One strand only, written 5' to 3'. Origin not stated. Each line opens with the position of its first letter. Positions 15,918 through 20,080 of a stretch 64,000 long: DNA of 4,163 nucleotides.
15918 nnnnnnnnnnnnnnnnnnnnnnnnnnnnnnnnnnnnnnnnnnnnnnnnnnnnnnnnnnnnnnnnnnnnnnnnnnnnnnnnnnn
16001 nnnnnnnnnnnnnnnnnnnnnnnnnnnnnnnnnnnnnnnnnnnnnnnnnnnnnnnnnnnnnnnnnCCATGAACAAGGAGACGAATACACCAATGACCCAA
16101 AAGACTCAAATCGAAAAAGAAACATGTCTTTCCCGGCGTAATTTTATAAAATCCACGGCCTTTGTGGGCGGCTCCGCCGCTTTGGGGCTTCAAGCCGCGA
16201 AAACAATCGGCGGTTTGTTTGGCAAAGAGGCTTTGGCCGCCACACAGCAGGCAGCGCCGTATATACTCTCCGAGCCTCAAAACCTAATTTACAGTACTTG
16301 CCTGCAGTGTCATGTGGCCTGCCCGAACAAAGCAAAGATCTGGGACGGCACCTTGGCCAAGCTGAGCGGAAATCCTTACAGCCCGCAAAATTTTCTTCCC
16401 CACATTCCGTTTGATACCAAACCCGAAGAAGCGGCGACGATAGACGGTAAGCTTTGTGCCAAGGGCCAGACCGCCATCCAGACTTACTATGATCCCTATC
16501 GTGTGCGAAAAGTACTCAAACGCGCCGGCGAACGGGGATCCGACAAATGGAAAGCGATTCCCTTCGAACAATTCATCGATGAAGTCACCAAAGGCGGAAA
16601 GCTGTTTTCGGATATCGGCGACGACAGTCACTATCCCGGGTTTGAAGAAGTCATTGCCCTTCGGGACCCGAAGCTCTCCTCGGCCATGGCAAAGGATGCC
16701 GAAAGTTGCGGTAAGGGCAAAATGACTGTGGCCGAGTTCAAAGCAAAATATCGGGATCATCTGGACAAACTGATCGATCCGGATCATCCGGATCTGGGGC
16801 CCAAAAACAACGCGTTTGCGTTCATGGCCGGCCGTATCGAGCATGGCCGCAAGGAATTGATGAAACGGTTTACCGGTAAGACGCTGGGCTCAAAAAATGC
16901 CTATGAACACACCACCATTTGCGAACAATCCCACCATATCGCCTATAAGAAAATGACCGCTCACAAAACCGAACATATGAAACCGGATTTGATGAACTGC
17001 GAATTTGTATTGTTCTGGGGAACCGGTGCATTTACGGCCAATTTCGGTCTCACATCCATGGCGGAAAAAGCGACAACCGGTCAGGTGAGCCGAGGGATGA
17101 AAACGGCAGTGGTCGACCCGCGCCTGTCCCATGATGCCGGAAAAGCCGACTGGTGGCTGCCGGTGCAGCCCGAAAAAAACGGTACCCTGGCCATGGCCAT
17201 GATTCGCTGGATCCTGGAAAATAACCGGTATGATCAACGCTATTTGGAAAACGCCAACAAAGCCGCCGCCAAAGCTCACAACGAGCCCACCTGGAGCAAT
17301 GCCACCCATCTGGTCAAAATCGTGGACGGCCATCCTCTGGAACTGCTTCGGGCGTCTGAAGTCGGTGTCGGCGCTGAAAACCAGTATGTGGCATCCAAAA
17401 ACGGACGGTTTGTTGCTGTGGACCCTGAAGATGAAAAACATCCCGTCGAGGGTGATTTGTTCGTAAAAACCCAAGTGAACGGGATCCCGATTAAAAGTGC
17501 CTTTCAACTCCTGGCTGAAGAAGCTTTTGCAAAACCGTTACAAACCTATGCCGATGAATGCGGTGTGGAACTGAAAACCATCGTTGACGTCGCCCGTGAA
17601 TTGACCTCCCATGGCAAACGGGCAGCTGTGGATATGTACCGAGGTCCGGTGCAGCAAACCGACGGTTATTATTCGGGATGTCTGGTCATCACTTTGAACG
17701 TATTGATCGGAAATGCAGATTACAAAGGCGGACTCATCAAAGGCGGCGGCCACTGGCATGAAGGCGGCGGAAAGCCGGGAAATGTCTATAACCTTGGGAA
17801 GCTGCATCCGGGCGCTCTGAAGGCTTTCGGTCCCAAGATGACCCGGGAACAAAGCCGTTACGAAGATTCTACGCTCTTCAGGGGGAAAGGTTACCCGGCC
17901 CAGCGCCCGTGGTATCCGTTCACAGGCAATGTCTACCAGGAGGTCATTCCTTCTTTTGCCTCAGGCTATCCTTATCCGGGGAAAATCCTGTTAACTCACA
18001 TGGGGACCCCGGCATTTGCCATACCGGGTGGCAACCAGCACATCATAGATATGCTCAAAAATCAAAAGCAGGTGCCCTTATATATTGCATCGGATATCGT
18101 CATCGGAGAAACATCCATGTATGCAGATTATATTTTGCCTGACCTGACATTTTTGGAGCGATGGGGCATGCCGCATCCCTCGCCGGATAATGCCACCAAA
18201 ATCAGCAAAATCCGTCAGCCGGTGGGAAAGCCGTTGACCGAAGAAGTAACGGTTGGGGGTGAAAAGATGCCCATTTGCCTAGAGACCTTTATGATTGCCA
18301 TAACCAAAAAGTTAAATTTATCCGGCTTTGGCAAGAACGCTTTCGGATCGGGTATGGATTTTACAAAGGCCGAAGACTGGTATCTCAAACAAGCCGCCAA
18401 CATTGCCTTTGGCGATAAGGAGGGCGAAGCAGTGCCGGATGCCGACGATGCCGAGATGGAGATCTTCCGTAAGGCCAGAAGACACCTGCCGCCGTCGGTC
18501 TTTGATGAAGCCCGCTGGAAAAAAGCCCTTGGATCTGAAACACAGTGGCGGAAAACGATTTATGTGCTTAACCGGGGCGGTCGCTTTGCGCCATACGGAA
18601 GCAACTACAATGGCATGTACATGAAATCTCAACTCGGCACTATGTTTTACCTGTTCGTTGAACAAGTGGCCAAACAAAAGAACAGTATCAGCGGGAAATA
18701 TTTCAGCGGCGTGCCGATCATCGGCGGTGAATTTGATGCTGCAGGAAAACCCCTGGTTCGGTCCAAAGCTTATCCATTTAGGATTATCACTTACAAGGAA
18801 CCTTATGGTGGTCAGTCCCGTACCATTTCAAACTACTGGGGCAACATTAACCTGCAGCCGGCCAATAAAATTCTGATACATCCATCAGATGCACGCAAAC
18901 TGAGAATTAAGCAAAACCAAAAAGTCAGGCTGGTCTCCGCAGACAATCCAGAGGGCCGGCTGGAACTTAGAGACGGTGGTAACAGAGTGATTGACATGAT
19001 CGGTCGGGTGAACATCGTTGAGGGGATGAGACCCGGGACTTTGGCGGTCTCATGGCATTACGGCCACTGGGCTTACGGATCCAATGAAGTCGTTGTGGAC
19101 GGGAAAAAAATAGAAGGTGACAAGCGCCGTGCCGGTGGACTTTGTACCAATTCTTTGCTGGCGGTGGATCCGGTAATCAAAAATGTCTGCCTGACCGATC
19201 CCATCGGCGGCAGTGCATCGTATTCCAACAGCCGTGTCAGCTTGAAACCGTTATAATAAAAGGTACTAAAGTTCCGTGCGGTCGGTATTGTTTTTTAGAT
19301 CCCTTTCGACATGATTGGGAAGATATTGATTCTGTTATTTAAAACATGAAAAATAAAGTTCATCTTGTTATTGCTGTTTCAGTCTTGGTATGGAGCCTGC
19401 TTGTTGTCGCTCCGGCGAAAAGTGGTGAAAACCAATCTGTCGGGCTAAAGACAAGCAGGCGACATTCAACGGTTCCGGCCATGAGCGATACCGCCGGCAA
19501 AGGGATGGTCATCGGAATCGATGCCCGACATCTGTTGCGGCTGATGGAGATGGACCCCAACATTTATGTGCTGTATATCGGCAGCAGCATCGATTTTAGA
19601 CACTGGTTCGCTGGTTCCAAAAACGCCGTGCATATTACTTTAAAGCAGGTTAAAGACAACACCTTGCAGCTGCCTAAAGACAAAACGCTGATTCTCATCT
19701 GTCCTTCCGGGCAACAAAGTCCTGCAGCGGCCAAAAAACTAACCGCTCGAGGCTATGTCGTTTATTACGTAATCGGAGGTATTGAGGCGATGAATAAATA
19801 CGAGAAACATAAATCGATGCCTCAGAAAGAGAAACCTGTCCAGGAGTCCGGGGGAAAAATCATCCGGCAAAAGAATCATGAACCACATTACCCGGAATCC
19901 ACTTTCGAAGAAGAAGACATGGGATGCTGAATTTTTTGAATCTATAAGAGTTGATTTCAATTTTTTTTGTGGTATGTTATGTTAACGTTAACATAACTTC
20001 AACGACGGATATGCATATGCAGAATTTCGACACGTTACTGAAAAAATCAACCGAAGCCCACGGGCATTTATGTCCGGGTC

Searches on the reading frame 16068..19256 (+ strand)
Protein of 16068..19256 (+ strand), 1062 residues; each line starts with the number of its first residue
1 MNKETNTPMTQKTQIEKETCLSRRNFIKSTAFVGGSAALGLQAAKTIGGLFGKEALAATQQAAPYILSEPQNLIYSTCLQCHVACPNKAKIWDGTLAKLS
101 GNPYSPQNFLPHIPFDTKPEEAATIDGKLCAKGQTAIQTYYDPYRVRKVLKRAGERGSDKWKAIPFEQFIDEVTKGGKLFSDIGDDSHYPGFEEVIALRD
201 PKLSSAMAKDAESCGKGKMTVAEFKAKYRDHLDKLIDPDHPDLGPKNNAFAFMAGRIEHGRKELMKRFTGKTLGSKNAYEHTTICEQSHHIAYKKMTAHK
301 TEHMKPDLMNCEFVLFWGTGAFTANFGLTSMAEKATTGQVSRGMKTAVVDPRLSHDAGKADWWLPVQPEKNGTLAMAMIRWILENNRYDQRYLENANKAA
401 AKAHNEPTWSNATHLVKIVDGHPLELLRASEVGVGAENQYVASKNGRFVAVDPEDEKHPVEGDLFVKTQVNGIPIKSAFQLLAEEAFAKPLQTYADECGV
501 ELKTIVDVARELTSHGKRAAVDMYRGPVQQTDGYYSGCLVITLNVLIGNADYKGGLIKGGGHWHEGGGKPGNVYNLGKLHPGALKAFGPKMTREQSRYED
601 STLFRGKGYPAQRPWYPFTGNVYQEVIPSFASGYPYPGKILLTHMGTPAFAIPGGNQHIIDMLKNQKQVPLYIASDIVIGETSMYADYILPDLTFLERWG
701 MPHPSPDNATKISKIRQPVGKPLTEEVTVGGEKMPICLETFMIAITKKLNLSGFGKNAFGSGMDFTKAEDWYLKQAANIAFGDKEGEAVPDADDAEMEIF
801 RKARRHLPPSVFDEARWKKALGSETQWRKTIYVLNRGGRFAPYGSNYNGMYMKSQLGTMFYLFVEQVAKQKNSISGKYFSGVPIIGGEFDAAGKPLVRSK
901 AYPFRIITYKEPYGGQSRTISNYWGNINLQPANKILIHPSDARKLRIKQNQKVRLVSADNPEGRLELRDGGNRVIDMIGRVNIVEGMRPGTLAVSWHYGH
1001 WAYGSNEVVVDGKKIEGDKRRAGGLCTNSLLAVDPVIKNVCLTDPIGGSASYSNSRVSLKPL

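Call 32: search_protein_families(library=ncbifam, proteins=[window:16068-19256:+], max_evalue=0.00001)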
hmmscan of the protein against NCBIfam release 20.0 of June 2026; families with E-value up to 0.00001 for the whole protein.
window:16068-19256:+ (1062 aa): 13 families
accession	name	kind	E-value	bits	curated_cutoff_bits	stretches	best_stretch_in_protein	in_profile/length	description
NF011567.1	PRK14991.1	equivalog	6.9e-152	507.4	1750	2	231-1037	204-996/1022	tetrathionate reductase subunit TtrA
NF012032.0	PRK15488.1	equivalog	4.6e-49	167.1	694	3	215-395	110-279/759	thiosulfate reductase PhsA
NF041714.1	arsenate_red_ArrA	equivalog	1.2e-31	109.7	1600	2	248-386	151-285/848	arsenate respiratory reductase molybdopterin-containing subunit ArrA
TIGR02166.1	dmsA_ynfE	subfamily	3.6e-26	91.5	777.7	2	258-394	162-296/794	DMSO/selenate family reductase complex A subunit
TIGR03479.1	DMSO_red_II_alp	subfamily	8.4e-20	70.4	984.75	2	300-724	214-627/913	molybdopterin-dependent oxidoreductase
NF041783.2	mnquin_red_QrcB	equivalog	5.9e-17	61.1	440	1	248-388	143-283/695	menaquinone reductase molybdopterin-binding-like subunit QrcB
TIGR01591.1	Fdh-alpha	equivalog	1.5e-15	56.3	666.25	1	256-395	100-236/672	formate dehydrogenase subunit alpha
NF041885.1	selenate_YnfE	exception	1.6e-14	52.7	1675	0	306-395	214-304/805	selenate/tellurate reductase subunit YnfE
NF011566.1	PRK14990.1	exception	5.3e-14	51.2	1600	0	20-189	13-164/814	dimethylsulfoxide reductase subunit A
NF041884.1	selenate_YnfF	exception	1.1e-12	46.7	1650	0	296-395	197-297/798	selenate/tellurate reductase subunit YnfF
TIGR01553.1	formate-DH-alph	equivalog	5e-12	44.4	814.2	0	339-399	247-306/1009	formate dehydrogenase-N subunit alpha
NF047855.1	AssmNtatRedNasC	equivalog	1.5e-11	43.4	1100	0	342-403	208-269/708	assimilatory nitrate reductase catalytic subunit NasC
NF041513.1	formate_DH_Act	exception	2.9e-07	28.7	1400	0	340-401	238-299/1067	formate dehydrogenase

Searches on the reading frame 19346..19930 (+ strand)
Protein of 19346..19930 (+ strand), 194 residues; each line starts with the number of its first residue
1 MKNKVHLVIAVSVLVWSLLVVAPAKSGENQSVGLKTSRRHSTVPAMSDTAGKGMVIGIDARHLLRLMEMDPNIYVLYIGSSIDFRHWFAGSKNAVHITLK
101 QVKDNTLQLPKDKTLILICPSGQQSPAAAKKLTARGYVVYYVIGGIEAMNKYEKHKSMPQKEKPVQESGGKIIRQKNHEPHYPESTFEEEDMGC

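Call 32: search_protein_families(library=ncbifam, proteins=[window:19346-19930:+], max_evalue=0.00001)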
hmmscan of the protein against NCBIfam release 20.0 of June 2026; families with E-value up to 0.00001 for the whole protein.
window:19346-19930:+ (194 aa): 2 families
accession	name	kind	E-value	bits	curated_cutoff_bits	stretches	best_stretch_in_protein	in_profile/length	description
NF041203.1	rhodanese_LYCAU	equivalog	5.1e-06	26.2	115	1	58-146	23-113/126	rhodanese-related (seleno)protein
NF001195.0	PRK00162.1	equivalog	9.3e-06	25.9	102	0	90-154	36-101/108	thiosulfate sulfurtransferase GlpE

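Call 37: search_protein_families(library=pfam, proteins=[window:19346-19930:+], max_evalue=0.001)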
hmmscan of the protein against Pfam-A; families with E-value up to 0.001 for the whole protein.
window:19346-19930:+ (194 aa): 1 family
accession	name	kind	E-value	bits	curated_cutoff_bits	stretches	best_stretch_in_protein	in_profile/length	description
PF00581.25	Rhodanese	-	6.3e-07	30.2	22.2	1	92-149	31-99/102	Rhodanese-like domain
